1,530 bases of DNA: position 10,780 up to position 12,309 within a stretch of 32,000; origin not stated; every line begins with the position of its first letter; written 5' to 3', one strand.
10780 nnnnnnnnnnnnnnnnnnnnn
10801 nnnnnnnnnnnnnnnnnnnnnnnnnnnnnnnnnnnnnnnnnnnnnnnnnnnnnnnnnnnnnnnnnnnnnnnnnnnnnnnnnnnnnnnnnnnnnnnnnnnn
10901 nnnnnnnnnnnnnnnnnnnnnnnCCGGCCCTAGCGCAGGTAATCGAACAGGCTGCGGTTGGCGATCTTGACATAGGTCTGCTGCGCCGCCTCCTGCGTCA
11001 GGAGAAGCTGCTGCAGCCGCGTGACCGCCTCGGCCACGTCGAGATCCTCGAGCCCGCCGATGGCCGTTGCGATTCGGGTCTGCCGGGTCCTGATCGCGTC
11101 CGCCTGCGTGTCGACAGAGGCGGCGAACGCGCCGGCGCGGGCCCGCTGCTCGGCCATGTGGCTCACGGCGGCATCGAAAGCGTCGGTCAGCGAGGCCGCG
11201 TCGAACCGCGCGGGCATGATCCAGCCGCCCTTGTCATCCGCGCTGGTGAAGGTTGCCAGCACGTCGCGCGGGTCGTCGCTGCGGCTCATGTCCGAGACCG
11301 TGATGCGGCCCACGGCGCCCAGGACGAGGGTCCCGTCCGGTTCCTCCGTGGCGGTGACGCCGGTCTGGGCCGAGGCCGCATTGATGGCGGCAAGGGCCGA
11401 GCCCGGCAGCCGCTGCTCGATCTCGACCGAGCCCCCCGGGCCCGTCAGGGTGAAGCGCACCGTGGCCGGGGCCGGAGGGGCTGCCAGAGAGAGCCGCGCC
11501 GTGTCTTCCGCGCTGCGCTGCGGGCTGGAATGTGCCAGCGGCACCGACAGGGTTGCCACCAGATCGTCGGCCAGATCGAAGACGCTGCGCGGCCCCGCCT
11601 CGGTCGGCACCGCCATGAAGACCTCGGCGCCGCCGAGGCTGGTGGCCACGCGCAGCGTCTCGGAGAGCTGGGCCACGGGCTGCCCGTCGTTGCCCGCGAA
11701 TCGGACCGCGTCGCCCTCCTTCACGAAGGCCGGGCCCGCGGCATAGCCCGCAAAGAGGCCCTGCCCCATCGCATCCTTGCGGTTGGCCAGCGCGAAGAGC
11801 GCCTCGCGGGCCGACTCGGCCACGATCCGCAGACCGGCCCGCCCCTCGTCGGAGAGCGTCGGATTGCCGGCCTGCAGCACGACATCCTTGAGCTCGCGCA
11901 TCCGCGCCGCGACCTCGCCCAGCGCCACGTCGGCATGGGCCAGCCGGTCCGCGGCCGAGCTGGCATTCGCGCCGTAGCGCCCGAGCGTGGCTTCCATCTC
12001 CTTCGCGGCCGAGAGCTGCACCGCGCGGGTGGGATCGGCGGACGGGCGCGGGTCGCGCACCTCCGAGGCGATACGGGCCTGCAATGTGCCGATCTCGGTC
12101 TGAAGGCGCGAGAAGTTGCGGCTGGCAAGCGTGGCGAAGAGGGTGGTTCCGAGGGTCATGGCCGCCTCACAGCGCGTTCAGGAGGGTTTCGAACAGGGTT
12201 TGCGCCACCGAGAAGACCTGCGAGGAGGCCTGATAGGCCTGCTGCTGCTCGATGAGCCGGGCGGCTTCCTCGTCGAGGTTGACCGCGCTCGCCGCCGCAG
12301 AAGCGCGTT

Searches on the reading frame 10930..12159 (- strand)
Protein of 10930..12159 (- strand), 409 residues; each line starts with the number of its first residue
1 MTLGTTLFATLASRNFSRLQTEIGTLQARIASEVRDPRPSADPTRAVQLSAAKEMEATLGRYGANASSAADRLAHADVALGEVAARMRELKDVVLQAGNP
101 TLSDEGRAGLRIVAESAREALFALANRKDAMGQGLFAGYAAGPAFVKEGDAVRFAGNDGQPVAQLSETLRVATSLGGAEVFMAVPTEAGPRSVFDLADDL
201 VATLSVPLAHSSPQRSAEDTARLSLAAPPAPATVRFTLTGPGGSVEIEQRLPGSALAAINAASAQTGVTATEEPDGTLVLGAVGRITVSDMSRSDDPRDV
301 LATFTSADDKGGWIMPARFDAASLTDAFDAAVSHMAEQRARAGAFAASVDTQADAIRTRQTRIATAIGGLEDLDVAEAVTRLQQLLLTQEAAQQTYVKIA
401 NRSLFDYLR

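Call 7: search_protein_families(library=pfam, proteins=[window:10930-12159:-])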
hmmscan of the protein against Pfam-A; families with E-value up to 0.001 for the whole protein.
window:10930-12159:- (409 aa): 3 families
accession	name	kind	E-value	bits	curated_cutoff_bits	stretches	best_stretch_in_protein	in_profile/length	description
PF00700.27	Flagellin_C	-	4.7e-09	36.9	23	1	326-408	2-86/86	Bacterial flagellin C-terminal helical region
PF00669.25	Flagellin_N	-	1.4e-06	28.8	26.6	1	9-139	7-137/139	Bacterial flagellin N-terminal helical region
PF07196.18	Flagellin_IN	-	0.00075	20.1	22.7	0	257-280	28-51/55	Flagellin hook IN motif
